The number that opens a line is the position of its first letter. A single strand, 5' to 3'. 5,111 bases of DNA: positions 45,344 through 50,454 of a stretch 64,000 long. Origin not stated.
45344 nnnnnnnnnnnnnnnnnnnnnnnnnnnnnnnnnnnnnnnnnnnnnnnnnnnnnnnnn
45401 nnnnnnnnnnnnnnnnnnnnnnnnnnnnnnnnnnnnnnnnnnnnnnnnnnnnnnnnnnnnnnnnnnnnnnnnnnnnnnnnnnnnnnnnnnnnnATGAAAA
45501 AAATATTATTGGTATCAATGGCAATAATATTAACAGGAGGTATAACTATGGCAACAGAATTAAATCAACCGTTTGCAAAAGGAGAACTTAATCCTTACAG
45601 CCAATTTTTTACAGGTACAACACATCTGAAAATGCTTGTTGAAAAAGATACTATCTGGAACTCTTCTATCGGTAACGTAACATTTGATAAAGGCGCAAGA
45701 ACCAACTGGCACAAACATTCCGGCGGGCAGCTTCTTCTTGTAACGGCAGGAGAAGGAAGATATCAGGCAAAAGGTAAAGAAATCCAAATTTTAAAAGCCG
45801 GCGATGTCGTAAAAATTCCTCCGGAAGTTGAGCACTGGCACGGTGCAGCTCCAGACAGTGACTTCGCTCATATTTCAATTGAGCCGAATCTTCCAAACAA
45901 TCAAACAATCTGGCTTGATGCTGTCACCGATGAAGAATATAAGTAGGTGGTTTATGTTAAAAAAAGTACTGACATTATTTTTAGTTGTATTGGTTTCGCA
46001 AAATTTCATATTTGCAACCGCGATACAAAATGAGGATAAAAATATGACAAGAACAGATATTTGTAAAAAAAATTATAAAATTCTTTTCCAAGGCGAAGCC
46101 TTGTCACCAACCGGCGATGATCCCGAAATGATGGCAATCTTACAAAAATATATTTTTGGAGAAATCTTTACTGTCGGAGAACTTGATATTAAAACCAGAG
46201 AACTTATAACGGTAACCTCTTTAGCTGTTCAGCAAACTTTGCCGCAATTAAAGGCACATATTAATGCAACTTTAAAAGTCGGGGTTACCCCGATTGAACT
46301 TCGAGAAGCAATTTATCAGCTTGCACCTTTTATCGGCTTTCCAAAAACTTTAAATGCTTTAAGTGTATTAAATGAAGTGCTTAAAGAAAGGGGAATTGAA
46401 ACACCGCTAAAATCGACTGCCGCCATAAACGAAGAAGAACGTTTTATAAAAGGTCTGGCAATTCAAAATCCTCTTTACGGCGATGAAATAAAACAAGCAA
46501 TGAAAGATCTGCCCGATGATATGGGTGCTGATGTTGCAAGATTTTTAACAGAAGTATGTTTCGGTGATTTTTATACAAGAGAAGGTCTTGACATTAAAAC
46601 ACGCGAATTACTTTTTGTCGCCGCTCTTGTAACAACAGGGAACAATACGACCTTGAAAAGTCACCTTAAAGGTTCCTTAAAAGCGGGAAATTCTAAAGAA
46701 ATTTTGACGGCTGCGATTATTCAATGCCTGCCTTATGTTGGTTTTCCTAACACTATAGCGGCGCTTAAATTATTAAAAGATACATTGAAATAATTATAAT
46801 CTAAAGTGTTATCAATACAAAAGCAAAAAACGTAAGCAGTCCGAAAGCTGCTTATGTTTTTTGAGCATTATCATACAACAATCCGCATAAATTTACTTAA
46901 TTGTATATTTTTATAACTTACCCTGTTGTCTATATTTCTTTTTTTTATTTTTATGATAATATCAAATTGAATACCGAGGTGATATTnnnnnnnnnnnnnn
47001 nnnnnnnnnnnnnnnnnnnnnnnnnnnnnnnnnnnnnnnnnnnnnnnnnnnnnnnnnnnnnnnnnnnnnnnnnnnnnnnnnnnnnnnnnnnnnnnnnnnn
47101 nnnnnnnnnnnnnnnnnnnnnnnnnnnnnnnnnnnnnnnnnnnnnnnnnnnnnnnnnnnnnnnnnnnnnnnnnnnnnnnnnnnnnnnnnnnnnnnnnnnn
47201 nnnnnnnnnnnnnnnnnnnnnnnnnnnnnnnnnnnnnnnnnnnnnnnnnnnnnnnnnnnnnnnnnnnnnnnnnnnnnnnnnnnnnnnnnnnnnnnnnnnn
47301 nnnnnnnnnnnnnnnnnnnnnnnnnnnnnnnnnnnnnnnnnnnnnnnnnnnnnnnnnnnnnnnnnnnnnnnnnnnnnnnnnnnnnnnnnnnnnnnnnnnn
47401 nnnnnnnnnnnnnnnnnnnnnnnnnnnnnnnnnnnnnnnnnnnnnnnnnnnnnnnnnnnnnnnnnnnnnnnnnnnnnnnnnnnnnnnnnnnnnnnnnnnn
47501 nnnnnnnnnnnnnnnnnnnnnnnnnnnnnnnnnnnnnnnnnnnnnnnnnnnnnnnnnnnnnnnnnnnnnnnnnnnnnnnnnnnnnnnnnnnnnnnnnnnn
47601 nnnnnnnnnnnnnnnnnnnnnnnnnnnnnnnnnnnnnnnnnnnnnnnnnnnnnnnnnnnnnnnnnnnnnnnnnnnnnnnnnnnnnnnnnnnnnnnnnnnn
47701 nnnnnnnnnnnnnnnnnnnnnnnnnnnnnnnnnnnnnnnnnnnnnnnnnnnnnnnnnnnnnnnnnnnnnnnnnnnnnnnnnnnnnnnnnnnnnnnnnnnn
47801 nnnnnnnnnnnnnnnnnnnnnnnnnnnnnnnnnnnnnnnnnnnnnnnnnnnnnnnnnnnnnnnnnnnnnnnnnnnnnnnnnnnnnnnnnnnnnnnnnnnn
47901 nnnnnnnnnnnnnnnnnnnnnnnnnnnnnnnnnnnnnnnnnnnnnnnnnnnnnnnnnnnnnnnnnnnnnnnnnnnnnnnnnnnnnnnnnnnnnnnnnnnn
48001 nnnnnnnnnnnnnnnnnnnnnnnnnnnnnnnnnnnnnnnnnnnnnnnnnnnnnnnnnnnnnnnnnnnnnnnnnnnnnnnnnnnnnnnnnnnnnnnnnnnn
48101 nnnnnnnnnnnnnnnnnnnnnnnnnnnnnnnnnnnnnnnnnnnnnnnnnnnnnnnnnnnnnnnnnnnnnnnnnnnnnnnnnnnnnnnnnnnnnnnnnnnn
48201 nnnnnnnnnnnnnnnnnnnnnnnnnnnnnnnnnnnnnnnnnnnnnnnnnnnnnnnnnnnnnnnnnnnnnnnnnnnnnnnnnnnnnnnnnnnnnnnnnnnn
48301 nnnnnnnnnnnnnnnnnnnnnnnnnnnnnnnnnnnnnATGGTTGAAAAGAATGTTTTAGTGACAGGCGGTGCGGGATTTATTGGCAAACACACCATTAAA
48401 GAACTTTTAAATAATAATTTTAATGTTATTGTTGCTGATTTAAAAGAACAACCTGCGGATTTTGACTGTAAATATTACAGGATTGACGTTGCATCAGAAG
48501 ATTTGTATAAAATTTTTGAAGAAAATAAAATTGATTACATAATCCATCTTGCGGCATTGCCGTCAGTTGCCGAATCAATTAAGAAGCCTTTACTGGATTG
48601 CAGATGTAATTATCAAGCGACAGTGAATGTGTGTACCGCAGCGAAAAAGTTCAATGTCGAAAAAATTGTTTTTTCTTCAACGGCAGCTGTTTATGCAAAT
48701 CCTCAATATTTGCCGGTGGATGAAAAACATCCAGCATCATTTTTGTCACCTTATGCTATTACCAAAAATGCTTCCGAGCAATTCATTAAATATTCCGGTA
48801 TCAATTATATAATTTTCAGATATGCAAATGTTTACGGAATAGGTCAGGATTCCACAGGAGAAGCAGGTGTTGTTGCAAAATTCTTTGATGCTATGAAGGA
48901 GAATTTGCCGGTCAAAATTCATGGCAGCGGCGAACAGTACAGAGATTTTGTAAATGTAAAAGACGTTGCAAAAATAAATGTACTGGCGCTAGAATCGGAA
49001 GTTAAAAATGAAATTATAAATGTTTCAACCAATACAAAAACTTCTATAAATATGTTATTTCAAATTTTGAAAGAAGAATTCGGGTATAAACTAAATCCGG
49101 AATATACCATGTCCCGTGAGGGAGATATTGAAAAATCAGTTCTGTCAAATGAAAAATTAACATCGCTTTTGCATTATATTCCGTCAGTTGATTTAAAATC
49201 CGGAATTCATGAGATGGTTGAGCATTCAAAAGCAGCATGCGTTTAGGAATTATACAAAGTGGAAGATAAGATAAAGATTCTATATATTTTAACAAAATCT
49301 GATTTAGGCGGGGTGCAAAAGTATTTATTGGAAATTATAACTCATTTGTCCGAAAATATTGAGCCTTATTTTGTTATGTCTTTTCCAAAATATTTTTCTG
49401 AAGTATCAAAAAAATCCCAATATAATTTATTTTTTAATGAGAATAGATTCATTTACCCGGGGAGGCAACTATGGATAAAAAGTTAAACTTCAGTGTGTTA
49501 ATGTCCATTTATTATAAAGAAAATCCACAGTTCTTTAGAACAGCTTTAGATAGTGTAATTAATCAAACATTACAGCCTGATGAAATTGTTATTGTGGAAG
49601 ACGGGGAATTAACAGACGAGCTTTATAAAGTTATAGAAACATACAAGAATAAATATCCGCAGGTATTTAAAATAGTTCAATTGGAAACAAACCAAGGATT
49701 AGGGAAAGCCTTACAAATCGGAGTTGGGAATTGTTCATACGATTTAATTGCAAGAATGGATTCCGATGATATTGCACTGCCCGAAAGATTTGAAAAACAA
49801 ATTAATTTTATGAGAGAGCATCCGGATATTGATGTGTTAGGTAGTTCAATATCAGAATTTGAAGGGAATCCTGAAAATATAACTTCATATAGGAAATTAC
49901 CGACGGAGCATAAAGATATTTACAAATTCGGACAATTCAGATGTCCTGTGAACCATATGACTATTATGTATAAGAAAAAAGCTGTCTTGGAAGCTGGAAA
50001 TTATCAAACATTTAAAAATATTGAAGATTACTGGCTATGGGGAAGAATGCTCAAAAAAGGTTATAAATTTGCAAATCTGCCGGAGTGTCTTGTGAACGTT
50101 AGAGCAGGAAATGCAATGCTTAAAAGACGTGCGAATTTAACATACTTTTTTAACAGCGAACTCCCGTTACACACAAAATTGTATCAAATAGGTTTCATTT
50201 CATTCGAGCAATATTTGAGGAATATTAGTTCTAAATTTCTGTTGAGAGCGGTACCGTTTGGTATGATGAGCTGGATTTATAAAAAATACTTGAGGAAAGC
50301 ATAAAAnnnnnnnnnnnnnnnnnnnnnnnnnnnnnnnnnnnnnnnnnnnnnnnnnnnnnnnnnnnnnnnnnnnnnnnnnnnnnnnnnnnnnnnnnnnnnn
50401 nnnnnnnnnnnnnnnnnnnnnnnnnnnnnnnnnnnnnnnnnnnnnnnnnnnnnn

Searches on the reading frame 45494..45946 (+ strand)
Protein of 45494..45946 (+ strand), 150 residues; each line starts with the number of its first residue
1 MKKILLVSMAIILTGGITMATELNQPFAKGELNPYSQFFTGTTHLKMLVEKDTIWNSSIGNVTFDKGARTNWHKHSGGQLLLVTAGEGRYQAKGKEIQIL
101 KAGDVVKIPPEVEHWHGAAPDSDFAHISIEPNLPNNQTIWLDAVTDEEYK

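Call 60: search_protein_families(library=pfam, proteins=[window:45494-45946:+], max_evalue=0.00001)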
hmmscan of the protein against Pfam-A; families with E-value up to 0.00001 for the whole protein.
window:45494-45946:+ (150 aa): 2 families
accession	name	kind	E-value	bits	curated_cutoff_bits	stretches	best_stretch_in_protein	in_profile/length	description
PF07883.17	Cupin_2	-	1.3e-11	44.4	27.2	1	62-123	3-63/70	Cupin domain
PF02311.25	AraC_binding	-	7.1e-09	36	21.1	1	68-142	14-87/135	AraC-like ligand binding domain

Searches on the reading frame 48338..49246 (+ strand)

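Call 60: search_protein_families(library=pfam, proteins=[window:48338-49246:+], max_evalue=0.00001)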
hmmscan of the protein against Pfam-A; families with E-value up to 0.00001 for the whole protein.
window:48338-49246:+ (302 aa): 7 families
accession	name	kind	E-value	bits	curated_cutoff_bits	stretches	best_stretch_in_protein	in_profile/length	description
PF01370.27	Epimerase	-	6.7e-52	176.7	20.9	1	6-229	1-239/240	NAD dependent epimerase/dehydratase family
PF16363.11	GDP_Man_Dehyd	-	4.4e-36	125.4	27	1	7-293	1-332/332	GDP-mannose 4,6 dehydratase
PF04321.23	RmlD_sub_bind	-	3.9e-18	66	27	1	5-237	2-220/287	RmlD substrate binding domain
PF01073.25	3Beta_HSD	-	6.6e-18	65.2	22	1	7-220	1-231/280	3-beta hydroxysteroid dehydrogenase/isomerase family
PF07993.18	NAD_binding_4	-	1.3e-13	51.2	20.1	1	43-174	69-214/258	Male sterility protein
PF02719.21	Polysacc_synt_2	-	2.2e-13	50.5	20.2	1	6-253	1-252/293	Polysaccharide biosynthesis protein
PF13460.12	NAD_binding_10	-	9.2e-12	45.6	27.2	1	10-165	1-146/184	NAD(P)H-binding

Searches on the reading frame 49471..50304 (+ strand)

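Call 60: search_protein_families(library=pfam, proteins=[window:49471-50304:+], max_evalue=0.00001)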
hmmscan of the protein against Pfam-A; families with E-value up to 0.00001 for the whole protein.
window:49471-50304:+ (277 aa): 4 families
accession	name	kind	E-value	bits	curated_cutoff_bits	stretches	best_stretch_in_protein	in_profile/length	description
PF00535.33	Glycos_transf_2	-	2.2e-28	99.7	23.3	1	10-169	3-162/168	Glycosyl transferase family 2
PF13641.12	Glyco_tranf_2_3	-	2.1e-07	31.7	27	1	16-209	11-210/230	Glycosyltransferase like family 2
PF13632.12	Glyco_trans_2_3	-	3e-06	27.6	27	1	93-265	2-172/198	Glycosyl transferase family group 2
PF10111.15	Glyco_tranf_2_2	-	3.5e-06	27.1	27.3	1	9-214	2-221/276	Glycosyltransferase like family 2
